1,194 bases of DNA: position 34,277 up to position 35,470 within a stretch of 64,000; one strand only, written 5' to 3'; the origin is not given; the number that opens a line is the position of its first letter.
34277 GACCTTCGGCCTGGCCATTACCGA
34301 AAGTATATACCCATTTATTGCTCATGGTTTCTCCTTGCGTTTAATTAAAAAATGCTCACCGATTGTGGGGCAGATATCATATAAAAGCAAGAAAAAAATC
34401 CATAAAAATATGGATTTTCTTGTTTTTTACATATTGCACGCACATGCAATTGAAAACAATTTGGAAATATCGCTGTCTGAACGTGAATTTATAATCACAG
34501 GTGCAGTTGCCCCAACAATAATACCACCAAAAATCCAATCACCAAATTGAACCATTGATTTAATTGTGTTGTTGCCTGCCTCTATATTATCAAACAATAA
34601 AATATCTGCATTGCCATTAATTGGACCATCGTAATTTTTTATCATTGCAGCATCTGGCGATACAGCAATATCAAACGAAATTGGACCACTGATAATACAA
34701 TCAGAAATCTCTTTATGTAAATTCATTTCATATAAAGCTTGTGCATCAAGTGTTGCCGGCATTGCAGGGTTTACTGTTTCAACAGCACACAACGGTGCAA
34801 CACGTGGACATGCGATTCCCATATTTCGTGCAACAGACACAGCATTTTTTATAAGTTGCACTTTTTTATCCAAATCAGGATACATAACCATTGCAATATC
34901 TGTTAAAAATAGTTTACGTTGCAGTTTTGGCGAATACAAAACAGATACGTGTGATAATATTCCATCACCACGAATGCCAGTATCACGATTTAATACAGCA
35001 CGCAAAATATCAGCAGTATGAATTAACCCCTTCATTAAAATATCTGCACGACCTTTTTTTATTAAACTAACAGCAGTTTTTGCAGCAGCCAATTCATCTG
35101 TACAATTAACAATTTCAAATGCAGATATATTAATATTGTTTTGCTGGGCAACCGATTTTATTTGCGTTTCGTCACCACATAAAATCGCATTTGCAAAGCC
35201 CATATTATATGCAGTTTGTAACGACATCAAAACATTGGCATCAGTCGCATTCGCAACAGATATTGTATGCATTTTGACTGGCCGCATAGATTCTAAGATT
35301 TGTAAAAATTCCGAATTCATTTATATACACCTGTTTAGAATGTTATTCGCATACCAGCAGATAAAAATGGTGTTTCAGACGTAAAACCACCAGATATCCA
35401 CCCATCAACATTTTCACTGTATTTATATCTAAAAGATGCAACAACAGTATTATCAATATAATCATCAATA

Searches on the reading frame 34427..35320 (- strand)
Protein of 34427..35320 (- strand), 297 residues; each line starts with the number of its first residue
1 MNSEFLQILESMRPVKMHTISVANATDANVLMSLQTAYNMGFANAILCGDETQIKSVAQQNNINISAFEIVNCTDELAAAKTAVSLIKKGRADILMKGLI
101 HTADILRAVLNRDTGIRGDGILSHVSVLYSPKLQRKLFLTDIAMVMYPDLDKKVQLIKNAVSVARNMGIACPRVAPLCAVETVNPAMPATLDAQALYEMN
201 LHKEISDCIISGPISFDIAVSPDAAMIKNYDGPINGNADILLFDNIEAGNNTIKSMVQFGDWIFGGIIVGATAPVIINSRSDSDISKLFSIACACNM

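Call 23: search_protein_families(library=pfam, proteins=[window:34427-35320:-], max_evalue=0.001)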
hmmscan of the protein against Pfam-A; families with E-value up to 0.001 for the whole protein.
window:34427-35320:- (297 aa): 1 family
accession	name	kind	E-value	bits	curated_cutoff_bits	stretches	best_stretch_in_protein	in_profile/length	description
PF01515.24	PTA_PTB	-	9.7e-49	166.9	24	2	80-294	105-318/319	Phosphate acetyl/butaryl transferase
